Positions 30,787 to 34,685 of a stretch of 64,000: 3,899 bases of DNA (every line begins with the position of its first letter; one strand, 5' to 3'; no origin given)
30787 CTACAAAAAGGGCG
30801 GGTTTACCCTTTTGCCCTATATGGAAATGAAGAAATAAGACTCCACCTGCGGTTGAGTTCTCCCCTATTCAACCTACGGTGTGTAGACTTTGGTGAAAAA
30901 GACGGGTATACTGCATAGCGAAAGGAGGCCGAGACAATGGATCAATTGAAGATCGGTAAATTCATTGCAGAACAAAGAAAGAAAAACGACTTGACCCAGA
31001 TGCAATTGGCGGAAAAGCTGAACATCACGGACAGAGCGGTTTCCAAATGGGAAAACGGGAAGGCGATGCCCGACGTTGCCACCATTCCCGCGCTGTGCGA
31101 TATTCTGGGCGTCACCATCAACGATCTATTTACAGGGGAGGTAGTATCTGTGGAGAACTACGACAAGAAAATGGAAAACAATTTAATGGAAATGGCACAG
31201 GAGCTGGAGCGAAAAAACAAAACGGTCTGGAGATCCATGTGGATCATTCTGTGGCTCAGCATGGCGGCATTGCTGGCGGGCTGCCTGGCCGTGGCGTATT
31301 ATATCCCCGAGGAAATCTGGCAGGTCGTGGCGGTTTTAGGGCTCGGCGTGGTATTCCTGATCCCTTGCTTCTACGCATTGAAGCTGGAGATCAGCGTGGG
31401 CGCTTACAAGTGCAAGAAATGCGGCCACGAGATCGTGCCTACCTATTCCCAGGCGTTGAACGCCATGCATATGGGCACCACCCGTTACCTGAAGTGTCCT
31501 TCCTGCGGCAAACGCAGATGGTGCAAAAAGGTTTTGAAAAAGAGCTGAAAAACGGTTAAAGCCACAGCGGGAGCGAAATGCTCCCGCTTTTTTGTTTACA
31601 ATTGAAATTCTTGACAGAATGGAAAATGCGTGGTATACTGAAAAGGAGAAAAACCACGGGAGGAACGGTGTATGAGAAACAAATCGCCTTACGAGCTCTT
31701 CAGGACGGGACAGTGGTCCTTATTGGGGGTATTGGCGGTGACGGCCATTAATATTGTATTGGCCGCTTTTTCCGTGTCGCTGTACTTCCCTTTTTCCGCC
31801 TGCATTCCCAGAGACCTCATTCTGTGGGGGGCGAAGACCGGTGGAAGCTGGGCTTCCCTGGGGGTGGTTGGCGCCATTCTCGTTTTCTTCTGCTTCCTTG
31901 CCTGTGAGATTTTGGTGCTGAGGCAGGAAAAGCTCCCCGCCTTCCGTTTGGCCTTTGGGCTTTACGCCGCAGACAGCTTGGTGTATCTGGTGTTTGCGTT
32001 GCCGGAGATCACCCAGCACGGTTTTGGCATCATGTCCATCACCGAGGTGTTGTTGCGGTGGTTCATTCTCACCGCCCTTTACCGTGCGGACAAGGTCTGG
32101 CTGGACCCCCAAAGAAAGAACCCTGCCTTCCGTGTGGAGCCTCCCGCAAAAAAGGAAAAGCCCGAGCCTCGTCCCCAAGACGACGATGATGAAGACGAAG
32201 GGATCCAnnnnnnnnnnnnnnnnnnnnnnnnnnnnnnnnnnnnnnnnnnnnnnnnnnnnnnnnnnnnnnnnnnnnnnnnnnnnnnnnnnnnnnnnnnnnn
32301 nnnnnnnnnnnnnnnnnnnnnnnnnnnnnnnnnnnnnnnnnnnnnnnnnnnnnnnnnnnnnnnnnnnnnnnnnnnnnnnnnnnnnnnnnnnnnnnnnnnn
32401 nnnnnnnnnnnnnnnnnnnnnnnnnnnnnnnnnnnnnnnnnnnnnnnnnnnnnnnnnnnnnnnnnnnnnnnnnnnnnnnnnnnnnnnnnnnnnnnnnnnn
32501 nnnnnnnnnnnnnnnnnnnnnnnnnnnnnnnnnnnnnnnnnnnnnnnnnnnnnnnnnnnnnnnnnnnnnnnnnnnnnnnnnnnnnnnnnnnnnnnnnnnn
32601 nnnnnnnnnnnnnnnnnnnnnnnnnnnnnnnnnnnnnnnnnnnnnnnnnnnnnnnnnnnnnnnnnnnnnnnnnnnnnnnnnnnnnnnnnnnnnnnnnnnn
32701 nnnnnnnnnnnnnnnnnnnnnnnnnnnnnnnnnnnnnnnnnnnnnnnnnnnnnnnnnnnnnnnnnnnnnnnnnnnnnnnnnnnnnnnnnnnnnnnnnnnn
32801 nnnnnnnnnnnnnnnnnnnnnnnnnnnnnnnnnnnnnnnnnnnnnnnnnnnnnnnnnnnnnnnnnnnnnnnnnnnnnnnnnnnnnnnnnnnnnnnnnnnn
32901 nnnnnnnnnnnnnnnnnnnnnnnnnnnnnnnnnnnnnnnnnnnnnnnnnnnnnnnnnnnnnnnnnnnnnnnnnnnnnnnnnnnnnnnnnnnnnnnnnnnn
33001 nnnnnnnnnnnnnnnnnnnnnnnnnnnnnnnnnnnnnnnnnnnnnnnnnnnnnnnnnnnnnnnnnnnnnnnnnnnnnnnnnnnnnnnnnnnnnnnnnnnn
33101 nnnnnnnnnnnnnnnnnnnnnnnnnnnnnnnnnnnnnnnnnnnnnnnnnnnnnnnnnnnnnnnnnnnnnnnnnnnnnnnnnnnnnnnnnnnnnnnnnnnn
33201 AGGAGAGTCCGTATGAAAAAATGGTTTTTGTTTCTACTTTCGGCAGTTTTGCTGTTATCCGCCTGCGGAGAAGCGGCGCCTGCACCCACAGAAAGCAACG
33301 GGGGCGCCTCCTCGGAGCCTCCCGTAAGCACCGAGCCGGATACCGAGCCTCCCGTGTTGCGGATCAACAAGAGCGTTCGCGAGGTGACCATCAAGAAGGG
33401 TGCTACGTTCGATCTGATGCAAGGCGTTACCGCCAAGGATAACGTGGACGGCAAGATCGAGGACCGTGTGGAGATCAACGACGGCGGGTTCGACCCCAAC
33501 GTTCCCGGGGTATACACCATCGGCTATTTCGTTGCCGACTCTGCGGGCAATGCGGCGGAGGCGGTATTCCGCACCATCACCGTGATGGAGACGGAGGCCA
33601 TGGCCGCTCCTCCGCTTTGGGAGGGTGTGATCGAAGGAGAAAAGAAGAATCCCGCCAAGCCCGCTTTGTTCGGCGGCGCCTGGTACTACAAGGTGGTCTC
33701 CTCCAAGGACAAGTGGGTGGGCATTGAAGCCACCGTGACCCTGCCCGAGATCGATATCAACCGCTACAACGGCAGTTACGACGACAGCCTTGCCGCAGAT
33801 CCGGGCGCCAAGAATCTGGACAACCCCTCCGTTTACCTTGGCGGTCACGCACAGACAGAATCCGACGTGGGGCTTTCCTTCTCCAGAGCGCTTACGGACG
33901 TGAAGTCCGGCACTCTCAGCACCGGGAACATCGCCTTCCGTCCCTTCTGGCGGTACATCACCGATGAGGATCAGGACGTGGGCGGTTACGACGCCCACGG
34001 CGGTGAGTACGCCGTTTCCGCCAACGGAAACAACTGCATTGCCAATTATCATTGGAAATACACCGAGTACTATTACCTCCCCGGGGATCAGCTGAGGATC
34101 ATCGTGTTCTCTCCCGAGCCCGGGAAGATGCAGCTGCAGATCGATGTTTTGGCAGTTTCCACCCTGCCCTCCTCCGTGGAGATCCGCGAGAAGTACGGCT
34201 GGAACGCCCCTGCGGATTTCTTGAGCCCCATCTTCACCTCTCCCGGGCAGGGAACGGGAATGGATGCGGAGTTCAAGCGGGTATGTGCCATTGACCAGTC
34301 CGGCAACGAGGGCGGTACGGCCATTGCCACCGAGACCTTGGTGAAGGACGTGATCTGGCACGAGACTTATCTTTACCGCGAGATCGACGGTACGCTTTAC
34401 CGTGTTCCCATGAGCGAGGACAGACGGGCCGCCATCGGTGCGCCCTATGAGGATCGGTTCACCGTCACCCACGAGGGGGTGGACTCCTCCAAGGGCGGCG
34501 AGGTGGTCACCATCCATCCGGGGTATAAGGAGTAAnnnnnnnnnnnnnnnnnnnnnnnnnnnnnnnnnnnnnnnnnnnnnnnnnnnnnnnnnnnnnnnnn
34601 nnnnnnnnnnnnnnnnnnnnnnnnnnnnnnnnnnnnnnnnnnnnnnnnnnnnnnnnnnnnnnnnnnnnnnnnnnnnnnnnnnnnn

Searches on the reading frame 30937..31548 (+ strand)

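Call 45: search_protein_families(library=pfam, proteins=[window:30937-31548:+], max_evalue=0.01)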
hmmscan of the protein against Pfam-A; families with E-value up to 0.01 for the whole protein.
window:30937-31548:+ (203 aa): 13 families
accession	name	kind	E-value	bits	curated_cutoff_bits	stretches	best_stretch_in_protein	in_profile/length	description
PF01381.28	HTH_3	-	5.7e-15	55.5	23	1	10-64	1-55/55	Helix-turn-helix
PF12844.13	HTH_19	-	2.9e-11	43.5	30.2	1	7-68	1-62/64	Helix-turn-helix domain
PF13560.12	HTH_31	-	6e-10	39.7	27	1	7-60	3-57/64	Helix-turn-helix domain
PF13443.12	HTH_26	-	1.5e-07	32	22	1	14-66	6-59/63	Cro/C1-type HTH DNA-binding domain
PF13744.12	HTH_37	-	6.8e-05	23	27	1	5-43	18-56/80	Helix-turn-helix domain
PF08279.18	HTH_11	-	0.00058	20.1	25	0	15-37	12-34/55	HTH domain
PF15731.11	MqsA_antitoxin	-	0.0007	20.2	30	1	7-51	71-115/131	Antitoxin component of bacterial toxin-antitoxin system, MqsA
PF09723.15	Zn_ribbon_8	-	0.0021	18.4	34.4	1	157-193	6-35/41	Zinc ribbon domain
PF15943.11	YdaS_toxin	-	0.0024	18.1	30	0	21-42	11-32/65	Bacterial toxin YdaS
PF13248.11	Zn_ribbon_3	-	0.0045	16.9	27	0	186-192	4-24/26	zinc-ribbon domain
PF14549.12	P22_Cro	-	0.0049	17.1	30.2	1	21-45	12-34/60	DNA-binding transcriptional regulator Cro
PF03169.20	OPT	-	0.0052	15.9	25.8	1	84-147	341-403/623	OPT oligopeptide transporter protein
PF13465.12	zf-H2C2_2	-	0.0065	17.2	40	0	176-193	7-23/26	Zinc-finger double domain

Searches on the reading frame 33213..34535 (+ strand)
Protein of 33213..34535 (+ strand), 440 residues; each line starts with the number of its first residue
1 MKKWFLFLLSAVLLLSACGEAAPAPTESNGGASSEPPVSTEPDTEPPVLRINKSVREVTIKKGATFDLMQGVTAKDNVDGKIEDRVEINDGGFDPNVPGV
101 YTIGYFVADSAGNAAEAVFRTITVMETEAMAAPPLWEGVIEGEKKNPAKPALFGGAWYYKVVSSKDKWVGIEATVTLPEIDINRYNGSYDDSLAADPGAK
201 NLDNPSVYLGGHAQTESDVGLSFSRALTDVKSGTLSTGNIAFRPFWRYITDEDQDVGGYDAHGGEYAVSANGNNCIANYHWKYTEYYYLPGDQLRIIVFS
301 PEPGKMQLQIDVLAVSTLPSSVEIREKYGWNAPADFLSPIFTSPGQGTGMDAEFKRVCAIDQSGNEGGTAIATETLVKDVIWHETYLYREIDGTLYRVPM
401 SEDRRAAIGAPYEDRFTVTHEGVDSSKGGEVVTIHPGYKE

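Call 17: search_protein_families(library=pfam, proteins=[window:33213-34535:+])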
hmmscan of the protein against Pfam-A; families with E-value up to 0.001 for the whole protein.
window:33213-34535:+ (440 aa): 2 families
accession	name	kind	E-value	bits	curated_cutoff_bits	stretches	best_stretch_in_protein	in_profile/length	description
PF16403.11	Bact_surface_Ig-like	-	9.5e-12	45.2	27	1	56-124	7-71/71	Bacterial surface protein, Ig-like domain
PF02494.22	HYR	-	0.00034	21.3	21.7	0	42-120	1-78/81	HYR domain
